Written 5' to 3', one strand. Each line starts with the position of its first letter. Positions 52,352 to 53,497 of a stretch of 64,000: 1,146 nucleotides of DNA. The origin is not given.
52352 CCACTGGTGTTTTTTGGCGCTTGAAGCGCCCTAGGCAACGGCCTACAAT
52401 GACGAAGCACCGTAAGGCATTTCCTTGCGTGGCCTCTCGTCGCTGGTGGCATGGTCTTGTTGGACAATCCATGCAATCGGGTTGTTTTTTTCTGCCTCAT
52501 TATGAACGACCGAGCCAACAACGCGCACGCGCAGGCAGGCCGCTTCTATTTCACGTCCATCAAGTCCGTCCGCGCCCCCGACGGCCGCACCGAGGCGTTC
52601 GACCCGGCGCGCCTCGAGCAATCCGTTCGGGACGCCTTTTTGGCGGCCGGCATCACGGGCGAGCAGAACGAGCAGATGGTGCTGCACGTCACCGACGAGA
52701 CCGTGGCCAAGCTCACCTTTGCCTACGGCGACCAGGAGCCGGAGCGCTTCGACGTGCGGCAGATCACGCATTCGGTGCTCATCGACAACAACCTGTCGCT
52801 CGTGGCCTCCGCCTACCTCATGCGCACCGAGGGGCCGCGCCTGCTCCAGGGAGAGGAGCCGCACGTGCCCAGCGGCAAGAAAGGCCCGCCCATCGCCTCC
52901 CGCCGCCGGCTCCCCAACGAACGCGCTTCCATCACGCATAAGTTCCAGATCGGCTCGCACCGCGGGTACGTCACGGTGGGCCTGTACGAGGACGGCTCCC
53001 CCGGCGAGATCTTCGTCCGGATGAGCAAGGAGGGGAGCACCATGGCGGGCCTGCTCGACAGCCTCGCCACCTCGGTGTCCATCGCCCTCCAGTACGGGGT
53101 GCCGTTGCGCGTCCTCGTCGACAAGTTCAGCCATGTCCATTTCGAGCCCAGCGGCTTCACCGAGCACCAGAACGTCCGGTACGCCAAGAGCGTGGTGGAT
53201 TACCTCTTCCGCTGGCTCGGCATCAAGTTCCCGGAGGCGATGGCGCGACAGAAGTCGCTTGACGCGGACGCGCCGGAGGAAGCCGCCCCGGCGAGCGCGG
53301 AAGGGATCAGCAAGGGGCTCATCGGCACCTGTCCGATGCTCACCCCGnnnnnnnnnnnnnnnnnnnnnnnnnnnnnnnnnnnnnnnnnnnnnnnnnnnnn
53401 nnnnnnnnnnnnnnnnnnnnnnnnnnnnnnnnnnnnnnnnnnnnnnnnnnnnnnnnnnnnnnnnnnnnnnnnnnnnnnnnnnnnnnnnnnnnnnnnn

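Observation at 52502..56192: Unusual class I RNR operon: ATP-cone + NrdJ-C-terminal-like (TSCPD-like) segment + NrdB in one polypeptide, followed by a cone-less NrdA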

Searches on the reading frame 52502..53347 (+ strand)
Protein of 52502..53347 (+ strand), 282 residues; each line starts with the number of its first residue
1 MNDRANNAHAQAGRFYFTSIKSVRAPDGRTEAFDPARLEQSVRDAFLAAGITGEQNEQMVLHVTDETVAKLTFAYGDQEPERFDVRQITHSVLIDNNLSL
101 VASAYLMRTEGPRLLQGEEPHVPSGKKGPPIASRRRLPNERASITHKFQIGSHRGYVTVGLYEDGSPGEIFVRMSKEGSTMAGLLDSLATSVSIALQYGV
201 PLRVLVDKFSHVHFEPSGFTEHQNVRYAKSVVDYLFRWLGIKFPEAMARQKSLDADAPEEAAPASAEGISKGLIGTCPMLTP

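Call 11: find_homologous_proteins(query=window:52502-53347:+, max_evalue=0.001)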
Query window:52502-53347:+ (282 aa): 7100 proteins with E <= 0.001 among 8000 candidates; the best 120 are listed.
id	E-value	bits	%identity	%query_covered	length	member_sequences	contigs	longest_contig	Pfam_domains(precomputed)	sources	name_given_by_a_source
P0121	5.4e-79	283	-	-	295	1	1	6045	PF12637.15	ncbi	-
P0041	2.4e-54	203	61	52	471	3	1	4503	PF00268.28,PF12637.15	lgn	-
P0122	1.3e-50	190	70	41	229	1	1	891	PF12637.15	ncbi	-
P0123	2.3e-50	190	63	45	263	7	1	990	PF12637.15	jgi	jgi:ribonucleoside-diphosphate reductase alpha chain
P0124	2.9e-50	189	63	45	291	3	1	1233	PF02867.21,PF12637.15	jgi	jgi:ribonucleoside-diphosphate reductase alpha chain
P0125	5.4e-50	188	70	39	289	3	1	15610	PF02867.21,PF12637.15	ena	-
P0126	6.5e-50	188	62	47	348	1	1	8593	PF02867.21,PF12637.15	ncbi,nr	ncbi:MAG: vitamin B12-dependent ribonucleotide reductase, partial [Acidobacteria bacterium]|nr:vitam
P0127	1.1e-49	187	67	43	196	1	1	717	PF12637.15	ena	-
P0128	1.1e-49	187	66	45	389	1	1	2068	PF02867.21,PF12637.15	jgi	jgi:ribonucleoside-diphosphate reductase alpha chain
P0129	1.3e-49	187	65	46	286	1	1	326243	PF02867.21,PF12637.15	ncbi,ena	-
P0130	1.4e-49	187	68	38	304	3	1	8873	PF02867.21,PF12637.15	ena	-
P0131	1.6e-49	187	52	65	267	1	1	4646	PF02867.21,PF12637.15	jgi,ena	jgi:ribonucleoside-diphosphate reductase alpha chain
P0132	2.5e-49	186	72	40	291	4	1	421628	PF02867.21,PF12637.15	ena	-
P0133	2.6e-49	186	72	36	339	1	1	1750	PF02867.21,PF12637.15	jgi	jgi:ribonucleoside-diphosphate reductase alpha chain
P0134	2.6e-49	186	61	48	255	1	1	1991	PF12637.15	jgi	jgi:ribonucleoside-diphosphate reductase alpha chain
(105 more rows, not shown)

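Call 14: find_encoding_contigs(protein=P0121, flank=6000, max_places=3)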
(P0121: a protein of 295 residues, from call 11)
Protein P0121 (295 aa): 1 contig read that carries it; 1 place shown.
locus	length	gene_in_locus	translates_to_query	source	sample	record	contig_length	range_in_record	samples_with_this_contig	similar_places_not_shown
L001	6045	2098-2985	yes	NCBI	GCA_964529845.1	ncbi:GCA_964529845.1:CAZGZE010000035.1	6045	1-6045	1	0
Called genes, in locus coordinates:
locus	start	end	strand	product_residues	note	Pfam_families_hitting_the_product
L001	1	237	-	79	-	?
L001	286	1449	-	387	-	PF02540:NAD_synthase, PF03054:tRNA_Me_trans, PF24167:DUF7411 (weak), PF20259:tRNA_Me_trans_M, PF20258:tRNA_Me_trans_C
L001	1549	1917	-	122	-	-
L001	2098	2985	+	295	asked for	PF12637:TSCPD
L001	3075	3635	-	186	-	PF08207:EFP_N, PF09285:Elong-fact-P_C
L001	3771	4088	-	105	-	PF13083:KH_KhpA-B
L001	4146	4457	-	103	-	PF00886:Ribosomal_S16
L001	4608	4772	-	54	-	-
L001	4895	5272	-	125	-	PF02463:SMC_N, PF13304:AAA_21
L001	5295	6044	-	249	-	?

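Call 62: search_protein_representatives(protein=window:52502-53347:+)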
Query: 282 residues. Proteins with E-value up to 0.001 (for the whole library): 7369; up to 1e-10: 5027; up to 1e-30: 877. The best 150 are listed.
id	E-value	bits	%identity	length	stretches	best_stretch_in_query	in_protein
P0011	2.3e-97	342.0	61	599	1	11-281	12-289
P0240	3.3e-84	298.9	60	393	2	127-244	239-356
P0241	6.2e-83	294.7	57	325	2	126-249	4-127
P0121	1.7e-79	283.4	54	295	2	133-254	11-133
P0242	9.9e-59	215.3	63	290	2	122-222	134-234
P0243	1.8e-58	214.5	42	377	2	126-244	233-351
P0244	8.3e-56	205.8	45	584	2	134-245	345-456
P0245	4.0e-54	200.2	47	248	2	131-245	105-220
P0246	6.5e-54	199.5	44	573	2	126-248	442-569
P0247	1.9e-53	198.0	44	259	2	128-244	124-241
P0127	3.5e-50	187.3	64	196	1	119-250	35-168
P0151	2.0e-49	184.8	61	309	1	123-260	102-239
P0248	2.1e-49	184.8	50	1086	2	133-247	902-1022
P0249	3.5e-49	184.0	40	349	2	123-243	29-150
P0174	5.2e-49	183.5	62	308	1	93-245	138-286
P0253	5.5e-48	180.1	46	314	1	9-251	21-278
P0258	6.0e-47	176.7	59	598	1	132-275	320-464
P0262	1.9e-46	175.1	59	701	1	126-265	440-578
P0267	4.9e-46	173.7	48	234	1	63-250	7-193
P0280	1.5e-45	172.1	61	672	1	131-265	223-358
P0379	7.1e-42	160.1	47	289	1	82-266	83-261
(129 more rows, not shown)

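Call 63: search_protein_families(library=pfam, proteins=[P0253, P0267, P0379, P0258, P0244, P0246, P0240, P0241, P0262, P0280], max_evalue=0.01)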
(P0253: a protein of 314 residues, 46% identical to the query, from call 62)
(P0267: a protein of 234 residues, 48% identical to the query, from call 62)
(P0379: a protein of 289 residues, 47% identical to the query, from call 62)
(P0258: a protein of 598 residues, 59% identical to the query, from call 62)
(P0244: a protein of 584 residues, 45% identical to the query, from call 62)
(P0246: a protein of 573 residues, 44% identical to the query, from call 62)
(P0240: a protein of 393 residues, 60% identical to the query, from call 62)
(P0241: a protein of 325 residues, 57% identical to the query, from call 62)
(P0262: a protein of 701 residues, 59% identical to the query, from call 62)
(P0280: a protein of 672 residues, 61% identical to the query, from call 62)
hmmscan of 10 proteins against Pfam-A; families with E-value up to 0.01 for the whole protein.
P0253 (314 aa): 2 families
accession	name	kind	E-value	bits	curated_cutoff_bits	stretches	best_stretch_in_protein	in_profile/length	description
PF12637.14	TSCPD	-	3.8e-10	40.4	22.8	1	174-264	6-82/88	TSCPD domain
PF03477.21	ATP-cone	-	1.5e-09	38.7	25.8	1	35-116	2-79/88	ATP cone domain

P0267 (234 aa): 1 family
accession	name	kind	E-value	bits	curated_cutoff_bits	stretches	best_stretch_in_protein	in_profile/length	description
PF12637.14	TSCPD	-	6.1e-13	49.3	22.8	1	89-183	5-85/88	TSCPD domain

P0379 (289 aa): 1 family
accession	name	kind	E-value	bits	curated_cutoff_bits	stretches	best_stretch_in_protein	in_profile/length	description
PF12637.14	TSCPD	-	6.9e-11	42.8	22.8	1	152-238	13-85/88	TSCPD domain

P0258 (598 aa): 2 families
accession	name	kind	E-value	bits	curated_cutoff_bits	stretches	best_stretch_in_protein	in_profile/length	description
PF02867.20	Ribonuc_red_lgC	-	2.2e-29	102.9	23.9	1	129-273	391-523/523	Ribonucleotide reductase, barrel domain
PF12637.14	TSCPD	-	8.4e-12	45.7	22.8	1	341-428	12-85/88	TSCPD domain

P0244 (584 aa): 2 families
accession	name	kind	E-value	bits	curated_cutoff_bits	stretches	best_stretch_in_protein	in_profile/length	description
PF13289.12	SIR2_2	-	1e-26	94.2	24.5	1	124-267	3-141/141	SIR2-like domain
PF12637.14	TSCPD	-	1.2e-15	58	22.8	2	365-453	13-87/88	TSCPD domain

P0246 (573 aa): 2 families
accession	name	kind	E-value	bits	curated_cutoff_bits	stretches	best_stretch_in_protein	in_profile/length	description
PF13289.12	SIR2_2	-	5.8e-26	91.7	24.5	1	129-271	3-141/141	SIR2-like domain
PF12637.14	TSCPD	-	1.3e-12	48.2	22.8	2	476-560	14-84/88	TSCPD domain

P0240 (393 aa): 1 family
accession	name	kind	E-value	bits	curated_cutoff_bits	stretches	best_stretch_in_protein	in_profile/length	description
PF12637.14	TSCPD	-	6.8e-24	84.4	22.8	2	50-143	5-84/88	TSCPD domain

P0241 (325 aa): 1 family
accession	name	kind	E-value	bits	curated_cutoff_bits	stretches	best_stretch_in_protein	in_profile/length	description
PF12637.14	TSCPD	-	5.5e-25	87.9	22.8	2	25-118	6-85/88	TSCPD domain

P0262 (701 aa): 2 families
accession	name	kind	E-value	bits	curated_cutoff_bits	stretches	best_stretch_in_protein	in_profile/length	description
PF02867.20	Ribonuc_red_lgC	-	7.2e-72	243.1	23.9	1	5-361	224-523/523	Ribonucleotide reductase, barrel domain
PF12637.14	TSCPD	-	8.6e-12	45.6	22.8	1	462-554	9-85/88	TSCPD domain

P0280 (672 aa): 2 families
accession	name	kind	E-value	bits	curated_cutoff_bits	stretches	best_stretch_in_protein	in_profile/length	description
PF02867.20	Ribonuc_red_lgC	-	7.9e-40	137.4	23.9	1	10-178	367-523/523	Ribonucleotide reductase, barrel domain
PF12637.14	TSCPD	-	8.3e-12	45.7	22.8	1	245-332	12-85/88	TSCPD domain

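Call 65: find_encoding_contigs(protein=P0253, flank=6000, max_places=2)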
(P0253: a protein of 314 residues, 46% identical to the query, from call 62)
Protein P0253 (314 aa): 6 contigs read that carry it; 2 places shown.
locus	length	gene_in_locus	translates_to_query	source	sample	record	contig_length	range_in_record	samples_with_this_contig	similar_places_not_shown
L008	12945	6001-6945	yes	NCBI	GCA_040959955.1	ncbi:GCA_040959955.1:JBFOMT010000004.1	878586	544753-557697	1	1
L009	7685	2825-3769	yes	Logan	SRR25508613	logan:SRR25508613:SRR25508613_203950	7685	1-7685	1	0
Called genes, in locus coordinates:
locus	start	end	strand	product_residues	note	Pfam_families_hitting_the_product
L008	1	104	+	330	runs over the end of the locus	PF02449:Glyco_hydro_42 (faint)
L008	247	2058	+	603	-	PF00009:GTP_EFTU, PF01926:MMR_HSR1 (weak), PF22042:EF-G_D2, PF03144:GTP_EFTU_D2, PF14492:EFG_III (weak), PF00679:EFG_C, PF21018:BipA_C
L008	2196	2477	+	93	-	-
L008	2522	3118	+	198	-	-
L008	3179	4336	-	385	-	PF13365:Trypsin_2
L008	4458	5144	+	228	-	-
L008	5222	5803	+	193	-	PF13482:RNase_H_2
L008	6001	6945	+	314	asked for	PF03477:ATP-cone, PF12637:TSCPD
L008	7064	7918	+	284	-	PF00268:Ribonuc_red_sm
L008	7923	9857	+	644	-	PF00317:Ribonuc_red_lgN, PF02867:Ribonuc_red_lgC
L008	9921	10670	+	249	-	PF01978:TrmB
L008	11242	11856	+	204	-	-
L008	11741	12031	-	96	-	-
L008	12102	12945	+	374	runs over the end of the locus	PF02646:RmuC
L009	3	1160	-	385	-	PF13365:Trypsin_2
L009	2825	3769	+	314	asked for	PF03477:ATP-cone, PF12637:TSCPD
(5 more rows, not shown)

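Call 66: find_encoding_contigs(protein=P0244, flank=6000, max_places=2)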
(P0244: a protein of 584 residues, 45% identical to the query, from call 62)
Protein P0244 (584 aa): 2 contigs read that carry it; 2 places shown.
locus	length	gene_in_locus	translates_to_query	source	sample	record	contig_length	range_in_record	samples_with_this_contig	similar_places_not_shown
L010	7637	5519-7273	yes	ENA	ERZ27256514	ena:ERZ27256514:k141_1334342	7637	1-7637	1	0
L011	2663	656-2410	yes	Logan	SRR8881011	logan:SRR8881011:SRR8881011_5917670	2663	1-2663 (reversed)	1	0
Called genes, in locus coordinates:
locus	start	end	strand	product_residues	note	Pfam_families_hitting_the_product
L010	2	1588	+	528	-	?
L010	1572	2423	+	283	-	PF06114:Peptidase_M78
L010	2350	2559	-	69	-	-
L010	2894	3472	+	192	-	PF00589:Phage_integrase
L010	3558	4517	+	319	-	-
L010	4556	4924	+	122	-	-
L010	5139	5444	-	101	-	-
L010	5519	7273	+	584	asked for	PF13289:SIR2_2, PF12637:TSCPD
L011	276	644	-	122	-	-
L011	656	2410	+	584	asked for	PF13289:SIR2_2, PF12637:TSCPD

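Call 72: search_protein_families(library=padloc, proteins=[P0244, P0246, P0121, P0253], max_evalue=0.001)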
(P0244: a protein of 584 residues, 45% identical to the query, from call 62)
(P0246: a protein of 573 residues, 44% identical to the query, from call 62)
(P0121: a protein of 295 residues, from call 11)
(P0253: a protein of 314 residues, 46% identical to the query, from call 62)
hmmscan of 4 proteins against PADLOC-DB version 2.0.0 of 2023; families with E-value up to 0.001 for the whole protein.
P0244 (584 aa): 11 families
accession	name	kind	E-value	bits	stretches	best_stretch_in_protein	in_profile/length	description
PDLC03856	LmuA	-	8.2e-21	72.6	1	31-300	16-282/433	-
PDLC00407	ThsA1|ThsA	-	4.1e-19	66.6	1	35-250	25-230/478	STALD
PDLC00409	ThsA1|ThsA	-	2.8e-15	54.3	1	124-261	107-238/242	STALD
PDLC04968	PDC-S25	-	7e-11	39.8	1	124-232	143-243/517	-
PDLC04967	PDC-S25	-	1.7e-07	28.7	1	124-228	149-249/528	-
PDLC04166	Dsr1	-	3.5e-07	26.3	1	35-241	28-233/1227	-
PDLC05060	PDC-S65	-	4e-05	20.7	1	124-202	50-126/503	-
PDLC02402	Aga_SIR2-PNTD1-PNTD2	-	0.0001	18.6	0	124-215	129-215/876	Class I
PDLC02184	Dsr2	-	0.00011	18.3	1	79-190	79-182/1222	-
PDLC05061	PDC-S65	-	0.00015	19.2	1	124-201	142-217/592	-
PDLC02401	Aga_SIR2-PNTD1-PNTD2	-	0.00069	16.5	1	124-174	96-147/524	Class I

P0246 (573 aa): 12 families
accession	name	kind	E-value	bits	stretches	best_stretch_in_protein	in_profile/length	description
PDLC00407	ThsA1|ThsA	-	2e-20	70.9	1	38-265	24-240/478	STALD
PDLC03856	LmuA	-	5.6e-17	60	1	34-256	14-238/433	-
PDLC00409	ThsA1|ThsA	-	9.8e-17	59.1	1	38-248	24-225/242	STALD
PDLC04968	PDC-S25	-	6.3e-12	43.3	1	128-231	142-238/517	-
PDLC04166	Dsr1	-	1.9e-10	37.2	1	123-247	119-235/1227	-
PDLC04967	PDC-S25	-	1.5e-06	25.6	1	96-231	115-248/528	-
PDLC05061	PDC-S65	-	3.1e-06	24.8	1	129-237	142-245/592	-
PDLC02401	Aga_SIR2-PNTD1-PNTD2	-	1.6e-05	21.9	1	118-179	85-147/524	Class I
PDLC05060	PDC-S65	-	4e-05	20.7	1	129-217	50-133/503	-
PDLC02419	Aga_SIR2-PNTD1-PNTD2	-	0.00014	18.7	1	119-178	113-173/558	Class I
PDLC02402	Aga_SIR2-PNTD1-PNTD2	-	0.00024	17.3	1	127-185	127-185/876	Class I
PDLC04082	SIR2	-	0.00078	16.4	0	35-121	16-95/345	-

P0121 (295 aa): 0 families

P0253 (314 aa): 0 families

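Call 74: find_related_loci(query=window:52502-53347:+, collection=genome_contigs, flank=4000)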
Query window:52502-53347:+ (282 aa) in genome_contigs; peptide patterns used: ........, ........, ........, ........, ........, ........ (x = any residue, [..] = any of these).
105 stretches matched a pattern; 45 encode a relative of the query (tblastn E <= 1e-3); 45 distinct loci.
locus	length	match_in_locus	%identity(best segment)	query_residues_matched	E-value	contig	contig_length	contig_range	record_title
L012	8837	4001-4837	78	5-282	5e-152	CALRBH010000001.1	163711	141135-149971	MAG: Candidatus Uhrbacteria bacterium RIFOXYB12_FULL_58_10 isolate ZH-03nov15-118 genome assembly, contig: ZH-3nov15-C14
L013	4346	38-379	73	130-243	7e-55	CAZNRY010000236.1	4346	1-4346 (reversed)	MAG TPA_asm: uncultured bacterium isolate SRP302447_co3_234 genome assembly, contig: NODE_62295_length_4346_cov_7.415521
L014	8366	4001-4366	68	130-248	8e-54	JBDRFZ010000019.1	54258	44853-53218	MAG: Patescibacteria group bacterium isolate MEGAHIT-group-1.403 k141_9025240, whole genome shotgun sequence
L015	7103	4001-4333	70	134-243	2e-51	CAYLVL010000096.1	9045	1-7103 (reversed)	MAG TPA_asm: uncultured Planctomycetota bacterium isolate binchicken_co184_441 genome assembly, contig: NODE_15705_lengt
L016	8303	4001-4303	72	143-243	1e-50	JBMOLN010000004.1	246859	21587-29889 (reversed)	MAG: Patescibacteria group bacterium isolate Betzabe_MAG025 MAG025_4, whole genome shotgun sequence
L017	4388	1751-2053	72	143-243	1e-50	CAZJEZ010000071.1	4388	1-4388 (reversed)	MAG TPA_asm: uncultured Gammaproteobacteria bacterium isolate binchicken_co326_60 genome assembly, contig: NODE_12336_le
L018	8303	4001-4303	72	143-243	1e-50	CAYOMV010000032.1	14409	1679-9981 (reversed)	MAG TPA_asm: uncultured Gammaproteobacteria bacterium isolate SRP141376_co5_39 genome assembly, contig: NODE_10342_lengt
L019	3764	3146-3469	67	143-250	2e-50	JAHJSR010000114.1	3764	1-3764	MAG: Patescibacteria group bacterium isolate OS_PC_MetaG.mb.25 OS_PC_MetaG.mb.25_k141_39332, whole genome shotgun sequen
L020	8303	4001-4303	72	143-243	3e-50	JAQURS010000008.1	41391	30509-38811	MAG: Patescibacteria group bacterium isolate STD1_79 NODE_1834_length_41391_cov_19.228940_Sandtown_D1, whole genome shot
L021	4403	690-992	72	143-243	2e-50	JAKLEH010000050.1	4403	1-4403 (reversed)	MAG: Patescibacteria group bacterium isolate RA.bin129 RA.bin129_50, whole genome shotgun sequence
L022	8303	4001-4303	72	143-243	1e-50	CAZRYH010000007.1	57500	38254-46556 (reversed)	MAG TPA_asm: uncultured Gammaproteobacteria bacterium isolate SRP263991_co1_300 genome assembly, contig: NODE_462_length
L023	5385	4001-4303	72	143-243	2e-50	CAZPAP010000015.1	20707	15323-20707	MAG TPA_asm: uncultured Gammaproteobacteria bacterium isolate SRP302447_co2_106 genome assembly, contig: NODE_7178_lengt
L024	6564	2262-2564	72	143-243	2e-50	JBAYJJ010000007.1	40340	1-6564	MAG: Patescibacteria group bacterium isolate SO_2016_GW1_53 scaffold01837_OW334_2016, whole genome shotgun sequence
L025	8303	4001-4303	72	143-243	4e-50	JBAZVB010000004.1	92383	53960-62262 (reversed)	MAG: Patescibacteria group bacterium isolate SO_2017_GW1_242 NODE_1539_length_92383_cov_3.405741_OW334_2017, whole genom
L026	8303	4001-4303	71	143-243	3e-50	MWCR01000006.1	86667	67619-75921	MAG: Parcubacteria group bacterium ADurb.Bin192 BWY14_contig000006, whole genome shotgun sequence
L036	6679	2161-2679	50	131-281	3e-49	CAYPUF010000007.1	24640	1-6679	MAG TPA_asm: uncultured Gammaproteobacteria bacterium isolate SRP093185_co1_134 genome assembly, contig: NODE_1143_lengt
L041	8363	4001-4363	64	131-250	1e-48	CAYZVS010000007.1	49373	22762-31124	MAG TPA_asm: uncultured Gammaproteobacteria bacterium isolate SRP128246_co1_414 genome assembly, contig: NODE_811_length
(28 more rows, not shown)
